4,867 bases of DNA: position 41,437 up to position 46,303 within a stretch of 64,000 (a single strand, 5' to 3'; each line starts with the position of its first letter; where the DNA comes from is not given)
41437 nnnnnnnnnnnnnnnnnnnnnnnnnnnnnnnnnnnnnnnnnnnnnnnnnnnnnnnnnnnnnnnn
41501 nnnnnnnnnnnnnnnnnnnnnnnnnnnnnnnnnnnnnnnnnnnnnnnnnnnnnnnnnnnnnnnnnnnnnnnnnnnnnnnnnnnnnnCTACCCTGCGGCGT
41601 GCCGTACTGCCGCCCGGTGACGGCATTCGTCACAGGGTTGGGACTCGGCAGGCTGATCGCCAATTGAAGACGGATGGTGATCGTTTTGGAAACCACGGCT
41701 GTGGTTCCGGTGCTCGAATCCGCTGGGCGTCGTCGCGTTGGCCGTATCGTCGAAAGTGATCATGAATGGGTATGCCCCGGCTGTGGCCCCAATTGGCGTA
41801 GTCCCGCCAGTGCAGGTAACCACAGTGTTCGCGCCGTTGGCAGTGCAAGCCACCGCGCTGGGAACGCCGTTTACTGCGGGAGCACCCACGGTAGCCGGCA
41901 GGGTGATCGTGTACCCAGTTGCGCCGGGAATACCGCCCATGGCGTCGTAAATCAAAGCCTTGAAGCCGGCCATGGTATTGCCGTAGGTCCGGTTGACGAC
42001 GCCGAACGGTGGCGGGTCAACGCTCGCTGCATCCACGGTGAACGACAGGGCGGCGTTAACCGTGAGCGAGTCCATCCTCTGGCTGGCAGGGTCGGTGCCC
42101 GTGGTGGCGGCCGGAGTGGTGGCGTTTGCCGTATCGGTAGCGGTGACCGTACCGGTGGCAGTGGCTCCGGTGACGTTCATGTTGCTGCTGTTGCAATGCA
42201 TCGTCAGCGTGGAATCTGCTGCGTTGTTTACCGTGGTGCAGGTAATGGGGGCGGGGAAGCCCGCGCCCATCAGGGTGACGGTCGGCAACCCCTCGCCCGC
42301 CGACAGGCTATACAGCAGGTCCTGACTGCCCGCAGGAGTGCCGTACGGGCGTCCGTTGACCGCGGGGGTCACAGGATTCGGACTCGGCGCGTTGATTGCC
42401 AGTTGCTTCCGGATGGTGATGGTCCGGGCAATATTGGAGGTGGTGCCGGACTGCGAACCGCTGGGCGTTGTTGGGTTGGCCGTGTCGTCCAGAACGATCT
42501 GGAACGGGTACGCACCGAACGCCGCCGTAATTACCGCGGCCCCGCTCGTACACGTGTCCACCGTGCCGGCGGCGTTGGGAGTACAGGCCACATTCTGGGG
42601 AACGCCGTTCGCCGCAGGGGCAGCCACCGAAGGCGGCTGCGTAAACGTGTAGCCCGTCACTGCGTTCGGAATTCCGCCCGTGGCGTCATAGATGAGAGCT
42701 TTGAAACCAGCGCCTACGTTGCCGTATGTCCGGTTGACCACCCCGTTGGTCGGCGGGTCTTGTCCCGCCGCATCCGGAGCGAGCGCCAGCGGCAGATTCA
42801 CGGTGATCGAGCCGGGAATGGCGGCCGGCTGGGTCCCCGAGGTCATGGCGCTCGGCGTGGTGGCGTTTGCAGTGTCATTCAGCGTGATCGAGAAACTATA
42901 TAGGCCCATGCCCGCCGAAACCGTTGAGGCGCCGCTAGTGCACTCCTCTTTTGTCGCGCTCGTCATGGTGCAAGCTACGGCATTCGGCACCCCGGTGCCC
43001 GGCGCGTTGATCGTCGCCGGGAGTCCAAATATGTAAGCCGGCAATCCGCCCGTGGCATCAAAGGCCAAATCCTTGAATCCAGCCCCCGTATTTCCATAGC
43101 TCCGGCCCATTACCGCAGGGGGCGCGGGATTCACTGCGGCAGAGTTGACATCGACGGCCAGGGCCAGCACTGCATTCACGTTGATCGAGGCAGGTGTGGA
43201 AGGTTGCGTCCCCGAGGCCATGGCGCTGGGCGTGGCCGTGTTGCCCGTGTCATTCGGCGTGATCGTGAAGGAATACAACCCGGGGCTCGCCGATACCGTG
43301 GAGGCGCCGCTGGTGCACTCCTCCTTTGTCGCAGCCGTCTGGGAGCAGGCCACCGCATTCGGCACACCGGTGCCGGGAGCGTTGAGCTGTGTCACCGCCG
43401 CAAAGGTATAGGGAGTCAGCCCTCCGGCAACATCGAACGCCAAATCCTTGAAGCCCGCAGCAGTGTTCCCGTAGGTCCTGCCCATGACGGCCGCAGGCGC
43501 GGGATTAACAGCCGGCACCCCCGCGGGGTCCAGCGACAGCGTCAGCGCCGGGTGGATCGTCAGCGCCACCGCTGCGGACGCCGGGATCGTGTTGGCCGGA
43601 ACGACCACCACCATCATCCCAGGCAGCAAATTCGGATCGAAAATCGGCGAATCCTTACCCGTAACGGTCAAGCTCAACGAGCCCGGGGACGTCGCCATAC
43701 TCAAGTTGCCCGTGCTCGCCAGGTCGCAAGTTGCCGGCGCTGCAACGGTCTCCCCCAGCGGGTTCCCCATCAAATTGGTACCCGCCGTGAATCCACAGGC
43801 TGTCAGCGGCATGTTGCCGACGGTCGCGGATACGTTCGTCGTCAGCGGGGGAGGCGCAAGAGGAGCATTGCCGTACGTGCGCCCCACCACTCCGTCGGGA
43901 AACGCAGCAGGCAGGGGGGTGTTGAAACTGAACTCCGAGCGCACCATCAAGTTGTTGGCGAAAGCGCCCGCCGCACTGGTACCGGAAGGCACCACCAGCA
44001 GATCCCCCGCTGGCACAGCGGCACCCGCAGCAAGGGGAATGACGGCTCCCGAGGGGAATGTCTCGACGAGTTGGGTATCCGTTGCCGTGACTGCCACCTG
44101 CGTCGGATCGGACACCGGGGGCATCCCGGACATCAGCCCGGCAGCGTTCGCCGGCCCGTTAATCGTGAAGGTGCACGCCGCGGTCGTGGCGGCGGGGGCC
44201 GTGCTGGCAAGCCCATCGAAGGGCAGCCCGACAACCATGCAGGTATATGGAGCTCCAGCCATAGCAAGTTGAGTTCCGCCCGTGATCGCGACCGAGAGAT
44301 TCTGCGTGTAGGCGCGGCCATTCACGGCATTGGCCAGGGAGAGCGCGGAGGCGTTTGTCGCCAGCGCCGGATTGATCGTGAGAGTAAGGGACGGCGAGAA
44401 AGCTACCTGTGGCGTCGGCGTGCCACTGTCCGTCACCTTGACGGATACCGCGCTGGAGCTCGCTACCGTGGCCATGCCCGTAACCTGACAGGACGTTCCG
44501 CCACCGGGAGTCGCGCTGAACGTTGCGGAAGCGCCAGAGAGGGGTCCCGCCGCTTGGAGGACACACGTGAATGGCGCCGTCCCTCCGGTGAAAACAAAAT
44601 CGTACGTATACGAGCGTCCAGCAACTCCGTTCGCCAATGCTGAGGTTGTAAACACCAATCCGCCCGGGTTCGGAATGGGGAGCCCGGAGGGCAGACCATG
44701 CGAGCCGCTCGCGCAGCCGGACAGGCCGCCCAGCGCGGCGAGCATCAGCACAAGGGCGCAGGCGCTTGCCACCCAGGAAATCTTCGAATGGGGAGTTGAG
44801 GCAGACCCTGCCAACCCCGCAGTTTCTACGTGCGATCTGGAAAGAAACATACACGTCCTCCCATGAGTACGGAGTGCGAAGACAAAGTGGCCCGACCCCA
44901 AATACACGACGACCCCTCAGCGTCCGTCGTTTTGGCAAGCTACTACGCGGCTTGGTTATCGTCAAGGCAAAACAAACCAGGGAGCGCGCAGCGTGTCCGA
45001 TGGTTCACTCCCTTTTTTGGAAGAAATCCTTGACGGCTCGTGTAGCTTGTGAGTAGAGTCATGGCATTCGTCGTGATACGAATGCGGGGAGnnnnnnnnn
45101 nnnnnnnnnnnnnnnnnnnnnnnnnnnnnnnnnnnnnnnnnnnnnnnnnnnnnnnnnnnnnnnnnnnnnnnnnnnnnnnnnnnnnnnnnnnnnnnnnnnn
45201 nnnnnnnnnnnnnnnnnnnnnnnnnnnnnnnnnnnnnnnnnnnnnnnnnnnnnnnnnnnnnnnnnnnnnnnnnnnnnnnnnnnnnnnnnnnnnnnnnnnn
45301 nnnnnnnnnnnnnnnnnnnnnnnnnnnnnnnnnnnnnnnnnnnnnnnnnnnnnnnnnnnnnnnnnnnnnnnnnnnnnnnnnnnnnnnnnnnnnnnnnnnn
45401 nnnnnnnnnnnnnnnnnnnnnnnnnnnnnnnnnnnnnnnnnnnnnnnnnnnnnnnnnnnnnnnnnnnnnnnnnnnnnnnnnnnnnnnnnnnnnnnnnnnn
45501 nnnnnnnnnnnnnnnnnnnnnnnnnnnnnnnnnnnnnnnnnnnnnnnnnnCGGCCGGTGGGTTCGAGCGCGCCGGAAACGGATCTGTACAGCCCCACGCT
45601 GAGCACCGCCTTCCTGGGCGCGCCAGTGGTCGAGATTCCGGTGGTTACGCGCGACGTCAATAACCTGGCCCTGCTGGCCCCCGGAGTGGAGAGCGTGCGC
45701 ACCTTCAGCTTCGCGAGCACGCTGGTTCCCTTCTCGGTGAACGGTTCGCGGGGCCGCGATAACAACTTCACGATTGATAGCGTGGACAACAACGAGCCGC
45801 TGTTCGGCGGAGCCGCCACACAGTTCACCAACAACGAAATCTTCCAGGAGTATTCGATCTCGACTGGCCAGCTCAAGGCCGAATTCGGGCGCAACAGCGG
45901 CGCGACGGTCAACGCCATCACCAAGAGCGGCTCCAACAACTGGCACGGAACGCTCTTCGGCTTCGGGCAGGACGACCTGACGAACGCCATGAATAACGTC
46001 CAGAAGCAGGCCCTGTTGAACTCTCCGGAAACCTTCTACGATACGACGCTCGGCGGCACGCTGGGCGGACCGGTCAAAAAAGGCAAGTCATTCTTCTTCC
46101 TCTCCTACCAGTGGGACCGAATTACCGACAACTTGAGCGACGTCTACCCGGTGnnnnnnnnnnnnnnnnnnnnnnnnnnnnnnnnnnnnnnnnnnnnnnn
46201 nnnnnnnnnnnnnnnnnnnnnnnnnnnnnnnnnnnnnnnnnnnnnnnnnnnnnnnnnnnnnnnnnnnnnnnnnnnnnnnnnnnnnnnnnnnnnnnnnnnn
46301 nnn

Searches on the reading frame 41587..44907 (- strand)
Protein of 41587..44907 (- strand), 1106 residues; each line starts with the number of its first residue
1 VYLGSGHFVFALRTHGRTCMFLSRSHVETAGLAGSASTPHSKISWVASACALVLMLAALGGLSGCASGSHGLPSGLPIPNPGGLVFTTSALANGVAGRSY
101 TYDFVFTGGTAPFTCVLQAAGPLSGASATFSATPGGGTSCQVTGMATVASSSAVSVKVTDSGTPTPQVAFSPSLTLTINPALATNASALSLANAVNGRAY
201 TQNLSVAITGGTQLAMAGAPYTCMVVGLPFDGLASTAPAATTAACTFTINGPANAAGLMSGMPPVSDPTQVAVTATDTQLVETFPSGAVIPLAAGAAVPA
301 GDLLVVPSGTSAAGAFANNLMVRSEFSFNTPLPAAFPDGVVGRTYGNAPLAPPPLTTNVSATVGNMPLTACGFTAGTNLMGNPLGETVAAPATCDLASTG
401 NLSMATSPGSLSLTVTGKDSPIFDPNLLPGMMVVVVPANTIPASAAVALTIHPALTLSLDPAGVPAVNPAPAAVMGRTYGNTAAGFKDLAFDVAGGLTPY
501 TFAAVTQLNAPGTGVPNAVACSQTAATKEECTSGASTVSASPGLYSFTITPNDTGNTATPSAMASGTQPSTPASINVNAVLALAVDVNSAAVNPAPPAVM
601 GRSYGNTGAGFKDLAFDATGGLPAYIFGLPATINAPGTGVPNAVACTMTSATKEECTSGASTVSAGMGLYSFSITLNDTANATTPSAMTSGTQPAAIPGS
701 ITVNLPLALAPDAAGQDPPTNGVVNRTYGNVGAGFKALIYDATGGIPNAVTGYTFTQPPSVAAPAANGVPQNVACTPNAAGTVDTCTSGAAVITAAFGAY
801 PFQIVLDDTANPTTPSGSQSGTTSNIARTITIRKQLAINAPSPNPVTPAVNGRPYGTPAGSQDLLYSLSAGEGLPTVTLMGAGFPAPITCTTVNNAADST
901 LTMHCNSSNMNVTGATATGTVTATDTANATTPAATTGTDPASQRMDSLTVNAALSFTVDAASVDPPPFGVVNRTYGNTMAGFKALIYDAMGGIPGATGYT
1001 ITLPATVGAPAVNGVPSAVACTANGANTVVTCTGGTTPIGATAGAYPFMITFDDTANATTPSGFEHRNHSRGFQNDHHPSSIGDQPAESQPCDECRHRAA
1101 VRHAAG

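Call 10: search_protein_families(library=pfam, proteins=[window:41587-44907:-], max_evalue=0.001)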
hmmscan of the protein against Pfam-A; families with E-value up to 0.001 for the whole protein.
window:41587-44907:- (1106 aa): 0 families

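Call 80: search_protein_families(library=pfam, proteins=[window:41587-44907:-], max_evalue=0.1)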
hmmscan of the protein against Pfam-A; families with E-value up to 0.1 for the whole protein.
window:41587-44907:- (1106 aa): 2 families
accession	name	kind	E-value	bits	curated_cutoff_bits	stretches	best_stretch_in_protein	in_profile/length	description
PF22803.1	GBD_Y3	-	0.023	15.8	28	0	501-553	36-89/92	Glycan binding domain Y3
PF19855.4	DUF6330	-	0.025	14.9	35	0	1019-1050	11-42/69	Family of unknown function (DUF6330)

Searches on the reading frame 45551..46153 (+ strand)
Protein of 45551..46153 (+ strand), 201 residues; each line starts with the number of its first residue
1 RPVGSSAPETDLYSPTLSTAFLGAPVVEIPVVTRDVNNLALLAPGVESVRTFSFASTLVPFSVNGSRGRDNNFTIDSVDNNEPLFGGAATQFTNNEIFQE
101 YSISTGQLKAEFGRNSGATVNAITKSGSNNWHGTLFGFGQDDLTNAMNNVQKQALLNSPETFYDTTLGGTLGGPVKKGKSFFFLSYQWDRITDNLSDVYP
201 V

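Call 52: find_related_loci(query=A3, collection=genome_contigs, flank=10000)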
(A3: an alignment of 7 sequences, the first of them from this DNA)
Query A3 (201 aa) in genome_contigs; peptide patterns used: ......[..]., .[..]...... (x = any residue, [..] = any of these).
84 stretches matched a pattern; 39 encode a relative of the query (tblastn E <= 1e-3); 39 distinct loci.
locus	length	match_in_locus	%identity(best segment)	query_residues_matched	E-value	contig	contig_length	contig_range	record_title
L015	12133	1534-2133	82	2-201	5e-108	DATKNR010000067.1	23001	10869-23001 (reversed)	MAG TPA_asm: Patescibacteria group bacterium isolate SMAG_U14742 k141_1581392, whole genome shotgun sequence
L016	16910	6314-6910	76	3-201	6e-101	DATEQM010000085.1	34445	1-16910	MAG TPA_asm: Candidatus Acidiferrales bacterium isolate SMAG_U9047 k141_850915, whole genome shotgun sequence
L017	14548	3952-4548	75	3-201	8e-98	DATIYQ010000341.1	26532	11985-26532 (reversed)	MAG TPA_asm: Candidatus Binatia bacterium isolate SMAG_U15279 k141_2394205, whole genome shotgun sequence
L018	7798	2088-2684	76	3-201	5e-97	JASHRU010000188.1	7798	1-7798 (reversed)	MAG: Candidatus Acidiferrales bacterium isolate JOPF109 JOPF_N103_contig_34590, whole genome shotgun sequence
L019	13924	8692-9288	74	3-201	2e-96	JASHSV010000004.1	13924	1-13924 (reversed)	MAG: Candidatus Acidiferrales bacterium isolate JOPF136 JOPF_NEAR_contig_32742, whole genome shotgun sequence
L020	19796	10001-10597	69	3-201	3e-91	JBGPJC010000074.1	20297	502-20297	MAG: Terriglobia bacterium isolate OBJ_0618_7090110_319 k141_3038127_length_20297_cov_46.3152, whole genome shotgun sequ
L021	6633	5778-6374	69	3-201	5e-86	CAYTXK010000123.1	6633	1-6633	MAG TPA_asm: uncultured Acidobacteriota bacterium isolate SRP119689_co1_2 genome assembly, contig: NODE_18937_length_663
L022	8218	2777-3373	69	3-201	5e-86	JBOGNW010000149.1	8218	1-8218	MAG: Candidatus Acidiferrales bacterium isolate M3-S_metawrap_bin.68 k127_314735, whole genome shotgun sequence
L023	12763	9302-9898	67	3-201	1e-84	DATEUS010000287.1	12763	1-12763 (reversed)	MAG TPA_asm: Candidatus Acidiferrales bacterium isolate SMAG_U8347 k141_252732, whole genome shotgun sequence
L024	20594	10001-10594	65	4-201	1e-83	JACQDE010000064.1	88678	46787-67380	MAG: Acidobacteria bacterium isolate NC_groundwater_986_Pr1_S-0.65um_62_29 Montesol18_Sp65_coassembly_scaffold_1329336,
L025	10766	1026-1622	65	3-201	1e-83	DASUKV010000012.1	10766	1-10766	MAG TPA_asm: Terriglobia bacterium isolate SMAG_U1525 k141_1224677, whole genome shotgun sequence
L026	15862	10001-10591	66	5-201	2e-83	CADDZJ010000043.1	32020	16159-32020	Acidobacteria bacterium isolate 19 genome assembly, contig: NODE_782_length_32020_cov_55.745806, whole genome shotgun se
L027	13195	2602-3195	65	4-201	2e-83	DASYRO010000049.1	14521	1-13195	MAG TPA_asm: Candidatus Acidiferrales bacterium isolate SMAG_U4513 k141_1266853, whole genome shotgun sequence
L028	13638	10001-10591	66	5-201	8e-83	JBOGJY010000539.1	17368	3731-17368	MAG: Terriglobia bacterium isolate TC-S_metawrap_bin.1 k127_979981, whole genome shotgun sequence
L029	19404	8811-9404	66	4-201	2e-82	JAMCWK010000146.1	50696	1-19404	MAG: Acidobacteriota bacterium isolate FK_Sedi_B_Bin.59 NODE_1691_length_50696_cov_2.96665, whole genome shotgun sequenc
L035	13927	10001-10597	65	3-201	1e-80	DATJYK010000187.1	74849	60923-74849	MAG TPA_asm: Terriglobia bacterium isolate SMAG_U15150 k141_3548438, whole genome shotgun sequence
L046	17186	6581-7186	62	3-201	1e-75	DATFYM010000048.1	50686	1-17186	MAG TPA_asm: Terriglobia bacterium isolate SMAG_U9543 k141_862769, whole genome shotgun sequence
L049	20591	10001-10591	61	4-201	3e-75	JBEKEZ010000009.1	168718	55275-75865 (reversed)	MAG: Terriglobia bacterium isolate SPRUCE 218 SPRUCE_218_9, whole genome shotgun sequence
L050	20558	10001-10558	59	16-201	3e-70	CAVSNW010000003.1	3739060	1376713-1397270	MAG: uncultured Acidobacteriota bacterium isolate MFD03346.bin.1.1 genome assembly, contig: contig_4745, whole genome sh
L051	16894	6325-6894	58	9-200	3e-68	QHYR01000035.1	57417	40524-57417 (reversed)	MAG: Acidobacteria bacterium isolate gp2 AA83 14_0927_12_40cm_scaffold_1211_curated, whole genome shotgun sequence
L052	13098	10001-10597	62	3-201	2e-77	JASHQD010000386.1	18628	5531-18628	MAG: Terriglobia bacterium isolate JOPF066 JOPF_A04C_contig_173748, whole genome shotgun sequence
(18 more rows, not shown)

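Call 78: search_solved_structures(query=A3, max_evalue=1, show_alignments=2)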
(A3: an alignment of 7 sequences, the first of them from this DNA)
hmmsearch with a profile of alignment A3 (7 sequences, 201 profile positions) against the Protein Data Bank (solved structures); distinct sequences matched with E-value up to 1: 1.
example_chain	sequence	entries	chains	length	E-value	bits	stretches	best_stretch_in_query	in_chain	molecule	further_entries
1fep_A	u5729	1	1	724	0.033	17.1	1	96-138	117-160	FERRIC ENTEROBACTIN RECEPTOR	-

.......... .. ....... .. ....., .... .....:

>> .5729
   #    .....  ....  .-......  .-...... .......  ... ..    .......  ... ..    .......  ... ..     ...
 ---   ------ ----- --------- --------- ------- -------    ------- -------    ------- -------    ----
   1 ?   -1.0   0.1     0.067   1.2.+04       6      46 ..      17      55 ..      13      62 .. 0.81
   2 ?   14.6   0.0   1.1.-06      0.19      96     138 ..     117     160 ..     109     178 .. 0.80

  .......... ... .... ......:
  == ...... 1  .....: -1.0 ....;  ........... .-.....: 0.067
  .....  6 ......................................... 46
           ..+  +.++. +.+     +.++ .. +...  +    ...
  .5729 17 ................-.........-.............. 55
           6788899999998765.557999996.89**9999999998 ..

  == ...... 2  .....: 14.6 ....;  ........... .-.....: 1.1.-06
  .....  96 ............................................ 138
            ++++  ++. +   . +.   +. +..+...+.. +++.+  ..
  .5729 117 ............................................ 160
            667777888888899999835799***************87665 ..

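Call 80: search_protein_families(library=pfam, proteins=[L035:8391-9296:+], max_evalue=0.1)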
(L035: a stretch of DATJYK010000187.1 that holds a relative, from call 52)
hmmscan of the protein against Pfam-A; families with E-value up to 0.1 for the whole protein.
L035:8391-9296:+ (302 aa): 1 family
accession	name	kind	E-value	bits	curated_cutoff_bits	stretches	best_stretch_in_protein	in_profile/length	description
PF13646.12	HEAT_2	-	0.0016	19.2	27.7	1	62-100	2-41/88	HEAT repeats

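Call 88: search_protein_families(library=pfam, proteins=[L052:5037-9401:+, L049:13815-17930:-, L050:13267-15849:-, L025:5659-8295:-, L051:9590-12694:-, L046:10066-14385:-], max_evalue=0.01)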
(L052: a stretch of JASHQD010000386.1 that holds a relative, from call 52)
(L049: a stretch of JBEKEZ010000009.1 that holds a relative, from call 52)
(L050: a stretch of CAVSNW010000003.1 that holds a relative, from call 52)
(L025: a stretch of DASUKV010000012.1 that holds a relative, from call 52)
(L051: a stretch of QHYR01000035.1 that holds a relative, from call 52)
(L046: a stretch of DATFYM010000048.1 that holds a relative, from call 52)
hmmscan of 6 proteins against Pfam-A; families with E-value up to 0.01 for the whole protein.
L052:5037-9401:+ (1455 aa): 8 families
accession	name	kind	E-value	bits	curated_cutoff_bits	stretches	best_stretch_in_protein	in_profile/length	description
PF00069.31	Pkinase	-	3.6e-46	158.1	31.7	1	23-269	1-253/263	Protein kinase domain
PF07714.23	PK_Tyr_Ser-Thr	-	1.3e-32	113.6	23.1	1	25-269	3-250/258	Protein tyrosine and serine/threonine kinase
PF13428.12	TPR_14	-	5.1e-13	48.7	23.5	0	464-495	11-42/44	Tetratricopeptide repeat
PF07719.23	TPR_2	-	1.1e-07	31.8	27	0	294-322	5-33/34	Tetratricopeptide repeat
PF03109.22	ABC1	-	2.6e-05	23.9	22.9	1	98-169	145-215/244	ABC1 atypical kinase-like domain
PF13414.12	TPR_11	-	2.8e-05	24.1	26.8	0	297-333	1-37/42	TPR repeat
PF14559.12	TPR_19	-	5.6e-05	23.8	25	0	300-345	1-46/68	Tetratricopeptide repeat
PF12895.13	ANAPC3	-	0.00014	22.5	27.2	0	297-343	30-75/82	Anaphase-promoting complex, cyclosome, subunit 3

L049:13815-17930:- (1372 aa): 13 families
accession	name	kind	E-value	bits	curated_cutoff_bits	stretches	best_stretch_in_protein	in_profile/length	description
PF00069.31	Pkinase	-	2.4e-50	171.8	31.7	1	15-281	1-260/263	Protein kinase domain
PF07714.23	PK_Tyr_Ser-Thr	-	2.8e-37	128.8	23.1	1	16-262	2-249/258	Protein tyrosine and serine/threonine kinase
PF14559.12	TPR_19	-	8.1e-10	39.3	25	1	623-659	1-37/68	Tetratricopeptide repeat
PF03109.22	ABC1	-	5e-08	32.8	22.9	1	85-167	138-219/244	ABC1 atypical kinase-like domain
PF07719.23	TPR_2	-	8e-08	32.3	27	0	343-372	4-33/34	Tetratricopeptide repeat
PF13414.12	TPR_11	-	7.7e-07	29.1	26.8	0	347-372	1-26/42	TPR repeat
PF13181.12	TPR_8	-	1.3e-06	28.6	25.7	0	343-373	4-34/34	Tetratricopeptide repeat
PF12895.13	ANAPC3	-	4.6e-05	24.1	27.2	0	337-390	21-72/82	Anaphase-promoting complex, cyclosome, subunit 3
PF13176.12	TPR_7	-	0.00021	21.6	27.9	0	347-371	6-30/36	Tetratricopeptide repeat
PF14863.12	Alkyl_sulf_dimr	-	0.00049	21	26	1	285-347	70-132/139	Alkyl sulfatase dimerisation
PF13428.12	TPR_14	-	0.002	19.1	23.5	0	291-326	8-43/44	Tetratricopeptide repeat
PF13432.12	TPR_16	-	0.0044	17.9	32.7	0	1018-1053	1-34/65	Tetratricopeptide repeat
PF00515.34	TPR_1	-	0.0047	17.1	27.8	0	345-372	6-33/34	Tetratricopeptide repeat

L050:13267-15849:- (861 aa): 7 families
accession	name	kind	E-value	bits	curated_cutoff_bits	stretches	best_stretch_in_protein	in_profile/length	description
PF14516.12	AAA_35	-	2.1e-28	99.5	27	1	45-289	4-246/331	AAA-like domain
PF08308.17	PEGA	-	1.3e-14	54.2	20.8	2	464-534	2-68/71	PEGA domain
PF13620.12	CarboxypepD_reg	-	4.6e-10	40.2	32.3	1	473-534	17-82/82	Carboxypeptidase regulatory-like domain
PF11008.14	DUF2846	-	2.7e-06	27.8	34.3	0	548-591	18-60/92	Protein of unknown function (DUF2846)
PF13715.12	CarbopepD_reg_2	-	4.9e-05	23.7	32.2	1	474-538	16-81/88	CarboxypepD_reg-like domain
PF13191.12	AAA_16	-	0.00045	21.2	32.6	1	70-182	24-147/167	AAA ATPase domain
PF13401.12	AAA_22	-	0.007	17.1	27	0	75-207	10-117/130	AAA domain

L025:5659-8295:- (879 aa): 6 families
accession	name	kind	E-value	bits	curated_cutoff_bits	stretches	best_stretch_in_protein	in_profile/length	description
PF00069.31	Pkinase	-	4e-56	190.8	31.7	1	23-279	1-260/263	Protein kinase domain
PF07714.23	PK_Tyr_Ser-Thr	-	2.9e-33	115.7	23.1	1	24-271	2-249/258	Protein tyrosine and serine/threonine kinase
PF07719.23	TPR_2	-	2.4e-07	30.8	27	0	464-490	4-30/34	Tetratricopeptide repeat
PF00515.34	TPR_1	-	0.0002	21.4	27.8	0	464-490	4-30/34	Tetratricopeptide repeat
PF03544.19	TonB_C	-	0.0021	18.9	24.6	1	812-879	9-77/79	Gram-negative bacterial TonB protein C-terminal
PF01636.29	APH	-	0.0083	16.3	23.2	1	62-142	34-109/239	Phosphotransferase enzyme family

L051:9590-12694:- (1035 aa): 7 families
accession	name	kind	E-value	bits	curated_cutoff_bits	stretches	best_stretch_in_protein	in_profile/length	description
PF00069.31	Pkinase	-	1.9e-51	175.4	31.7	1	99-344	1-252/263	Protein kinase domain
PF07714.23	PK_Tyr_Ser-Thr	-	1.4e-36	126.5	23.1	1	101-344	3-249/258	Protein tyrosine and serine/threonine kinase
PF03544.19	TonB_C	-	9.2e-09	36.1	24.6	1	958-1034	3-78/79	Gram-negative bacterial TonB protein C-terminal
PF03109.22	ABC1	-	1.4e-07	31.4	22.9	1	143-250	119-220/244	ABC1 atypical kinase-like domain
PF07719.23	TPR_2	-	0.00032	21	27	0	369-398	4-33/34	Tetratricopeptide repeat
PF01636.29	APH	-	0.00062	20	23.2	0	203-246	154-199/239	Phosphotransferase enzyme family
PF14863.12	Alkyl_sulf_dimr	-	0.00077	20.3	26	0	712-763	69-116/139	Alkyl sulfatase dimerisation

L046:10066-14385:- (1440 aa): 10 families
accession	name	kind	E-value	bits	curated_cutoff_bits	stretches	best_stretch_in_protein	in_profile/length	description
PF00069.31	Pkinase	-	2.3e-49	168.6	31.7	1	49-329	1-254/263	Protein kinase domain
PF07714.23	PK_Tyr_Ser-Thr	-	8.9e-34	117.4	23.1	1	50-273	2-229/258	Protein tyrosine and serine/threonine kinase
PF00515.34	TPR_1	-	6.1e-10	38.9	27.8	1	408-437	4-33/34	Tetratricopeptide repeat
PF07719.23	TPR_2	-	6e-09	35.8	27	1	408-437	4-33/34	Tetratricopeptide repeat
PF13414.12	TPR_11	-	1.3e-06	28.4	26.8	0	356-385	1-30/42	TPR repeat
PF14559.12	TPR_19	-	4.3e-06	27.4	25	1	688-721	1-34/68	Tetratricopeptide repeat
PF03109.22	ABC1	-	1.6e-05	24.6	22.9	1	125-197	144-215/244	ABC1 atypical kinase-like domain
PF13432.12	TPR_16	-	9.6e-05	23.2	32.7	0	415-443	7-35/65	Tetratricopeptide repeat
PF13181.12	TPR_8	-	0.00012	22.4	25.7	0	416-438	12-34/34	Tetratricopeptide repeat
PF13428.12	TPR_14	-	0.0019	19.1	23.5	0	686-719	9-42/44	Tetratricopeptide repeat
